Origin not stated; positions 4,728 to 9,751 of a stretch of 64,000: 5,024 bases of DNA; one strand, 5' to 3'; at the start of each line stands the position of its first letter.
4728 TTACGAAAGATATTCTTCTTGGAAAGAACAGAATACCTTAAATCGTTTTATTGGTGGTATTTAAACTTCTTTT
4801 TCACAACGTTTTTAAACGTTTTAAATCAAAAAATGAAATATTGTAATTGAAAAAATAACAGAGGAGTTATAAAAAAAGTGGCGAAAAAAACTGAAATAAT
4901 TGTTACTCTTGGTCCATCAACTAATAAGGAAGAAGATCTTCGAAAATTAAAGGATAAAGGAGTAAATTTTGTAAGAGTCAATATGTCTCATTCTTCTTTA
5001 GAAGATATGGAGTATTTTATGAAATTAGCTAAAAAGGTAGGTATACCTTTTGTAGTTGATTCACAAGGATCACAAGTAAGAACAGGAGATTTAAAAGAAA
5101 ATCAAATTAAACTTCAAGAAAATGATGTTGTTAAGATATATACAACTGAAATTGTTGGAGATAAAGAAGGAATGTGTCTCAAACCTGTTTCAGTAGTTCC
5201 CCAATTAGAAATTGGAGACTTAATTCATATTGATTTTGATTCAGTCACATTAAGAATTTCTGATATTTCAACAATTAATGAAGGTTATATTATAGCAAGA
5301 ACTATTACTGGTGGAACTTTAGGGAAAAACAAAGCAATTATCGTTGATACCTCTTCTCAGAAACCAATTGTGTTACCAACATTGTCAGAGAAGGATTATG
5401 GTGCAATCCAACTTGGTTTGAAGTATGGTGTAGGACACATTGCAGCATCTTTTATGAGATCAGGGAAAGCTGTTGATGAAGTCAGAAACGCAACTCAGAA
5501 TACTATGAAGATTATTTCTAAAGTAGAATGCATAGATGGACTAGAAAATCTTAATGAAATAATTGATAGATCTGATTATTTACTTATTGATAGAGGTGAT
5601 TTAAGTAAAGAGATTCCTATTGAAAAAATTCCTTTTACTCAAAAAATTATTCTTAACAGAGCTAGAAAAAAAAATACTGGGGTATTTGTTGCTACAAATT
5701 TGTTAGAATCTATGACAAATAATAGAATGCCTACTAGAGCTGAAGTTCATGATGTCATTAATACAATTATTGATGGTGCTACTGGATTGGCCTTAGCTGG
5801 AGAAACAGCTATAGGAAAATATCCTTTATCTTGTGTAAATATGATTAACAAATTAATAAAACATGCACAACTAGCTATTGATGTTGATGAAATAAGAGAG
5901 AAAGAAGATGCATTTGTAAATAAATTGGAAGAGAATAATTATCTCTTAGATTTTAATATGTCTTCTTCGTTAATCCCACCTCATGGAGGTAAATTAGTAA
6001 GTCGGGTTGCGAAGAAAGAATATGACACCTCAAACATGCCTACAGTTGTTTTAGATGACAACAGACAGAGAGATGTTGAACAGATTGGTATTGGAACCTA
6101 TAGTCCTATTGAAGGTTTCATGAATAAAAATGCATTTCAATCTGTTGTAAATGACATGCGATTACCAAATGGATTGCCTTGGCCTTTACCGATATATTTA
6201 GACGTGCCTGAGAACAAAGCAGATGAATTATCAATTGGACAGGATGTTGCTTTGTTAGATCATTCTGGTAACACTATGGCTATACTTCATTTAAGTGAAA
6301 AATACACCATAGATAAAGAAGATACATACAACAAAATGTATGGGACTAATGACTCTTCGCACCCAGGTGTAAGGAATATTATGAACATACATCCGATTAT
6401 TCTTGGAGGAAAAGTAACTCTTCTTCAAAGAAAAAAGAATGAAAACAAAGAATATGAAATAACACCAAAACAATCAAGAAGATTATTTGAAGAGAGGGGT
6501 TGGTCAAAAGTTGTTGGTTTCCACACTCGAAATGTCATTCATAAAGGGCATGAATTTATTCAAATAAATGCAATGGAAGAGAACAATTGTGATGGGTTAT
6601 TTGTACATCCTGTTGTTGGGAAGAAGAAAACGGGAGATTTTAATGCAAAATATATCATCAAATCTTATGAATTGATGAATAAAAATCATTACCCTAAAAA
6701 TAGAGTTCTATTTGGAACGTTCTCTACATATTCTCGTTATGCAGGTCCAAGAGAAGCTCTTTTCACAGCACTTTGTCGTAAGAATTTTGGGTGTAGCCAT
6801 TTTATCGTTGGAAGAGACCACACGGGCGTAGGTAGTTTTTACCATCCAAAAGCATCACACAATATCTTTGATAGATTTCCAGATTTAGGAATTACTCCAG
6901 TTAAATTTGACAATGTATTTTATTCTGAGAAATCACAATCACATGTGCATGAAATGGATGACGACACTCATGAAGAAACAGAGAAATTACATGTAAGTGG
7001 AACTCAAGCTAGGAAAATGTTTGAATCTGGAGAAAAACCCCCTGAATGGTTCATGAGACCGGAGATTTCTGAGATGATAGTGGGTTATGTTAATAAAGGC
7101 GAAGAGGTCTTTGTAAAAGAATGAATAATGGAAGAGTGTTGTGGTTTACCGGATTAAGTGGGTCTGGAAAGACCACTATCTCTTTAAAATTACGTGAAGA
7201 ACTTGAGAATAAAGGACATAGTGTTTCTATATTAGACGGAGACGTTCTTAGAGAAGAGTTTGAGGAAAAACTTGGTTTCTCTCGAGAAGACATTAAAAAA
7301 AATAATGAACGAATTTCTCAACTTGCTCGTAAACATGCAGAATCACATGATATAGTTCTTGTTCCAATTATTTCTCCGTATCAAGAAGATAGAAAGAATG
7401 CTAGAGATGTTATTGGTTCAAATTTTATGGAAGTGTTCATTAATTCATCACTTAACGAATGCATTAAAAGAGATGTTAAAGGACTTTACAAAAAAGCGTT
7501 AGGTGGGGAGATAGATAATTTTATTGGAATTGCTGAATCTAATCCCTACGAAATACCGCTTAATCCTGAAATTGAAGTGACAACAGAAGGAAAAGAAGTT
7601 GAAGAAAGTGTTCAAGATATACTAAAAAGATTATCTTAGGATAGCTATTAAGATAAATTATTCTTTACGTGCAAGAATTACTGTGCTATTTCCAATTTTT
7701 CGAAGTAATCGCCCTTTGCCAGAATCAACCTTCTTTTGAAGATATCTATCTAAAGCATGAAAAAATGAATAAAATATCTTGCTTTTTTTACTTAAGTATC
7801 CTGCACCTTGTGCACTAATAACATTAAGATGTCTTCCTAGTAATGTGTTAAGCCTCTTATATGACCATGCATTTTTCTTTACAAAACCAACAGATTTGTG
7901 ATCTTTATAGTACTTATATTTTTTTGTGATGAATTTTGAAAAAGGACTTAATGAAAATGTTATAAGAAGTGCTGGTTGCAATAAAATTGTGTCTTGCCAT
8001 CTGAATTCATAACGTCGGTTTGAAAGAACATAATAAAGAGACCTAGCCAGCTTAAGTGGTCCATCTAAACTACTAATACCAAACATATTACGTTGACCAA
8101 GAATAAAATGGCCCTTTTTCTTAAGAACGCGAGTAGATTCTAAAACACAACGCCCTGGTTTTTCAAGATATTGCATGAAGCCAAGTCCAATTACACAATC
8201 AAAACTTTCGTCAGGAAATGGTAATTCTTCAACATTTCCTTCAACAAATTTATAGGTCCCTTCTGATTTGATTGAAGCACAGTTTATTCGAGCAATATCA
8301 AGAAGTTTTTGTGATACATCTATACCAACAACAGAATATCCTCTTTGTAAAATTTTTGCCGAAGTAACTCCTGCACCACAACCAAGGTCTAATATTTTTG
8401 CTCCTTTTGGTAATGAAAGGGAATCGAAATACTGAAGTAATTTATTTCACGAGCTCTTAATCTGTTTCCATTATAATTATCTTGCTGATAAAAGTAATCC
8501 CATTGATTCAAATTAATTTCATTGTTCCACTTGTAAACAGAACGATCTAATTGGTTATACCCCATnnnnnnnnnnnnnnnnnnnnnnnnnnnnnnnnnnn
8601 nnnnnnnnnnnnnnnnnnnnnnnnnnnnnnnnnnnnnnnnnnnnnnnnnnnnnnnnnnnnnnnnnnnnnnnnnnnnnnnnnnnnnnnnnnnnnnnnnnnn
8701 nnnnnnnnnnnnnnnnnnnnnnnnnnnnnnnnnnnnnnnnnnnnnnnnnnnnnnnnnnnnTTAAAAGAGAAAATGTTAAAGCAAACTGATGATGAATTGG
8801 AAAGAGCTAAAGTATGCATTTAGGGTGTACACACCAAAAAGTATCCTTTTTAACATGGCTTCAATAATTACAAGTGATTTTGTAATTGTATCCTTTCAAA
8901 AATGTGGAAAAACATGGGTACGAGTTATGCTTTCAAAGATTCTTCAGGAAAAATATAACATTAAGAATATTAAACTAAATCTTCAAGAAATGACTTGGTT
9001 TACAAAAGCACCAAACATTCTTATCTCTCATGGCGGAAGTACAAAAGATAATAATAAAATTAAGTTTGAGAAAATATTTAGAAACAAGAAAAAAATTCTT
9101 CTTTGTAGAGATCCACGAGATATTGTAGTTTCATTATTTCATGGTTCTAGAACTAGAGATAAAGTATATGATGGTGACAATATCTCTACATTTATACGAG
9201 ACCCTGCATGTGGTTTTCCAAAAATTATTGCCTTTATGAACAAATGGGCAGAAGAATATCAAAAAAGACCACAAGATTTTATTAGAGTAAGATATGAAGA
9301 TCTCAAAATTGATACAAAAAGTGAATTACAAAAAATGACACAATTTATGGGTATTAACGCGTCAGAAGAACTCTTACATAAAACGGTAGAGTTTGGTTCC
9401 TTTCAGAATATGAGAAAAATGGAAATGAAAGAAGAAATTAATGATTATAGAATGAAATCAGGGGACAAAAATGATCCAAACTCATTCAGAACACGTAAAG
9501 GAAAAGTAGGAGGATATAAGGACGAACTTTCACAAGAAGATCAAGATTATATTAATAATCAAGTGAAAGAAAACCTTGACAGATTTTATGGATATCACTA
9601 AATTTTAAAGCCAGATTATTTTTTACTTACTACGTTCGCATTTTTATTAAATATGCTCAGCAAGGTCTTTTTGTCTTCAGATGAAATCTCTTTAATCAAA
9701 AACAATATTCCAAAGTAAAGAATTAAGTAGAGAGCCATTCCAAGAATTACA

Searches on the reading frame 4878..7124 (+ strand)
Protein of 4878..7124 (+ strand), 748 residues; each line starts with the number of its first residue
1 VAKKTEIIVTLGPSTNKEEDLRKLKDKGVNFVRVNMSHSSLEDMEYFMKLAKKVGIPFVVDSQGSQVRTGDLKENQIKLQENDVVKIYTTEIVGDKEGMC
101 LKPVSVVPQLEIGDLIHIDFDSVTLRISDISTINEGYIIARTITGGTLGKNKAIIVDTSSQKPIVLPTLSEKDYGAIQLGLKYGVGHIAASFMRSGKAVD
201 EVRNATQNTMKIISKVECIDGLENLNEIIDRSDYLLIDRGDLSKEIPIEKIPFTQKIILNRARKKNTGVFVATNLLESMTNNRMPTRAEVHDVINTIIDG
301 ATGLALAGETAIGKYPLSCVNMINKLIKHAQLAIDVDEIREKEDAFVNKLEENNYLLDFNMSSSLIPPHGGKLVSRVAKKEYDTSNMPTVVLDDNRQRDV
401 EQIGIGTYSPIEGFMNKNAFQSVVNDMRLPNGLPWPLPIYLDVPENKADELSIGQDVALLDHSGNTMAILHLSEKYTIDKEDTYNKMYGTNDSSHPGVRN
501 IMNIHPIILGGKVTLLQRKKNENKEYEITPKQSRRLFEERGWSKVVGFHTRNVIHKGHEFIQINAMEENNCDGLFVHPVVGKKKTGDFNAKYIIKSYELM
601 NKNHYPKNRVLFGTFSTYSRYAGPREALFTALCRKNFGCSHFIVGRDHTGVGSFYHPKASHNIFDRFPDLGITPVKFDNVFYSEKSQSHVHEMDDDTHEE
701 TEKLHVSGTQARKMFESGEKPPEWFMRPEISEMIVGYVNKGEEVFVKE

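Call 48: search_protein_families(library=pfam, proteins=[window:4878-7124:+], max_evalue=0.0001)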
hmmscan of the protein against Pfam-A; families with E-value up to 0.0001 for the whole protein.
window:4878-7124:+ (748 aa): 3 families
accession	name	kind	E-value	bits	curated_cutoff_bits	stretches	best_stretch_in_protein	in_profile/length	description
PF01747.23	ATP-sulfurylase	-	1.9e-78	263.1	24.3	1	525-735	2-210/212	ATP-sulfurylase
PF00224.27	PK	-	2.9e-71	240.7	30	1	3-320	2-328/328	Pyruvate kinase, barrel domain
PF14306.12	PUA_2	-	1.2e-46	158.7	27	1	366-518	1-159/159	PUA-like domain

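Call 55: search_protein_families(library=ncbifam, proteins=[window:4878-7124:+], max_evalue=1e-8)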
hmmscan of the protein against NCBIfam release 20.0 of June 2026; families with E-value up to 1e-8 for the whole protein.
window:4878-7124:+ (748 aa): 10 families
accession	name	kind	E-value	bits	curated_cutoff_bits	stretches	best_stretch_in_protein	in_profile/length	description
NF003166.0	PRK04149.1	subfamily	9.1e-132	439.1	387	1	364-743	3-387/393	sulfate adenylyltransferase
TIGR00339.1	sopT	equivalog_domain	6.4e-109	364.3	322.95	1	368-735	1-382/383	sulfate adenylyltransferase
NF004491.0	PRK05826.1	subfamily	5.6e-85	285.6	432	1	1-352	3-359/477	pyruvate kinase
TIGR01064.1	pyruv_kin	equivalog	1.5e-84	284.2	306.4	1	3-342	1-346/476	pyruvate kinase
NF004040.0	PRK05537.1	equivalog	8.5e-84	282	669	1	381-734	27-385/572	bifunctional sulfate adenylyltransferase/adenylylsulfate kinase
NF004886.0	PRK06247.1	subfamily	4.9e-72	243.1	623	1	2-336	4-338/476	pyruvate kinase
NF004978.0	PRK06354.1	subfamily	1.1e-65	222.3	462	1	2-344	7-355/590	pyruvate kinase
NF006664.0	PRK09206.1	equivalog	4e-63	213.6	686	1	3-333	2-338/470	pyruvate kinase PykF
NF005234.0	PRK06739.1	equivalog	3.5e-56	190.7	564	1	7-331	5-329/352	pyruvate kinase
NF011314.0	PRK14725.1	equivalog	2e-16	59.4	642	1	73-293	329-562/614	pyruvate kinase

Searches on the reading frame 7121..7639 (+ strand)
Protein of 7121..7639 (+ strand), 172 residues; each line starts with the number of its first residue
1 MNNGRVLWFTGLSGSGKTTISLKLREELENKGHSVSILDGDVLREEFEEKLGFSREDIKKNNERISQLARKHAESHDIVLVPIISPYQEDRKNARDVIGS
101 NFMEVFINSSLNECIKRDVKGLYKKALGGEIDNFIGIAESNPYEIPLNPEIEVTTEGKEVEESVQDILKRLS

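Call 48: search_protein_families(library=pfam, proteins=[window:7121-7639:+], max_evalue=0.0001)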
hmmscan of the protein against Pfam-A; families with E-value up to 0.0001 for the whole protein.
window:7121-7639:+ (172 aa): 10 families
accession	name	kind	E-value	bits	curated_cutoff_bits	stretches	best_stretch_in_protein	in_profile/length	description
PF01583.26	APS_kinase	-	5.6e-51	173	21.1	1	4-153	2-151/152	Adenylylsulphate kinase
PF13207.12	AAA_17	-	1.1e-06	29.4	27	1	10-74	1-62/136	AAA domain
PF13238.12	AAA_18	-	1.3e-05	26.1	29.4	1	10-117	4-107/128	AAA domain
PF01656.29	CbiA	-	1.9e-05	25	25.4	1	13-84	8-80/125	CobQ/CobB/MinD/ParA nucleotide binding domain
PF13671.12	AAA_33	-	2.3e-05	25.1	27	1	6-74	1-64/143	AAA domain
PF08433.16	KTI12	-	2.3e-05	24.5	22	1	9-81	6-76/271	Chromatin associated protein KTI12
PF03266.21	NTPase_1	-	2.8e-05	24.5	23.9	1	9-73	4-65/168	NTPase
PF10609.15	ParA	-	5.3e-05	23.2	27.1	1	11-68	11-68/246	NUBPL iron-transfer P-loop NTPase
PF00448.28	SRP54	-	8.3e-05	22.7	22.7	0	6-54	3-51/196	SRP54-type protein, GTPase domain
PF06414.18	Zeta_toxin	-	8.6e-05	22.5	22.3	0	10-71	22-82/199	Zeta toxin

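Call 58: search_protein_families(library=ncbifam, proteins=[window:7121-7639:+], max_evalue=0.00001)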
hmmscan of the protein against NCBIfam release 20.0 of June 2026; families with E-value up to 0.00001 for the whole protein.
window:7121-7639:+ (172 aa): 7 families
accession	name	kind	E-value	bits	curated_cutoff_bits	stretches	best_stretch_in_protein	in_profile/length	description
NF002059.0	PRK00889.1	subfamily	2.3e-56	190.2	244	1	2-171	3-169/177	adenylyl-sulfate kinase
TIGR00455.1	apsK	equivalog_domain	1.1e-54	184.9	138.7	1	3-170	17-183/184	adenylyl-sulfate kinase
NF004035.0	PRK05506.1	subfamily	1.3e-49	169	715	1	3-171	459-626/632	bifunctional sulfate adenylyltransferase subunit 1/adenylylsulfate kinase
NF004040.0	PRK05537.1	equivalog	2.4e-49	168.3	669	1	3-171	395-564/572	bifunctional sulfate adenylyltransferase/adenylylsulfate kinase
NF003013.0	PRK03846.1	subfamily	7e-49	166.2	163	1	3-171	27-194/202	adenylyl-sulfate kinase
NF004041.0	PRK05541.1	subfamily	6.5e-33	114.2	127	1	2-171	5-170/176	adenylyl-sulfate kinase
TIGR03574.1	selen_PSTK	equivalog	1.3e-08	34.6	290.5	1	7-120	2-115/249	L-seryl-tRNA(Sec) kinase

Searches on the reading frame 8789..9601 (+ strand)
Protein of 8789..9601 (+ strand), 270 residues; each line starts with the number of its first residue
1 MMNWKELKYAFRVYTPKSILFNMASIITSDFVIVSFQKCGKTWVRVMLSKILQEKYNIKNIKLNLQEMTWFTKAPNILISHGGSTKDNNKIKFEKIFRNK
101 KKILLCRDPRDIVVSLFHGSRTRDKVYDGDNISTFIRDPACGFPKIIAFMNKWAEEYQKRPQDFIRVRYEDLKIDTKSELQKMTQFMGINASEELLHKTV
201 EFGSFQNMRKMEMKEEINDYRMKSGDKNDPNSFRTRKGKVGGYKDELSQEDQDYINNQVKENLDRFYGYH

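Call 4: search_protein_families(library=ncbifam, proteins=[window:8789-9601:+], max_evalue=0.01)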
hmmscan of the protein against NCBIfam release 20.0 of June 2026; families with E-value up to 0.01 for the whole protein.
window:8789-9601:+ (270 aa): 0 families

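Call 48: search_protein_families(library=pfam, proteins=[window:8789-9601:+], max_evalue=0.0001)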
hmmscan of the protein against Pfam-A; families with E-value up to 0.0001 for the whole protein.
window:8789-9601:+ (270 aa): 2 families
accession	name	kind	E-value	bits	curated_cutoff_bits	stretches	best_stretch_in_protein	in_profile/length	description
PF00685.33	Sulfotransfer_1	-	3e-26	92.8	22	1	29-265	2-253/255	Sulfotransferase domain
PF13469.12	Sulfotransfer_3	-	4.7e-08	34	27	1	95-191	120-214/216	Sulfotransferase family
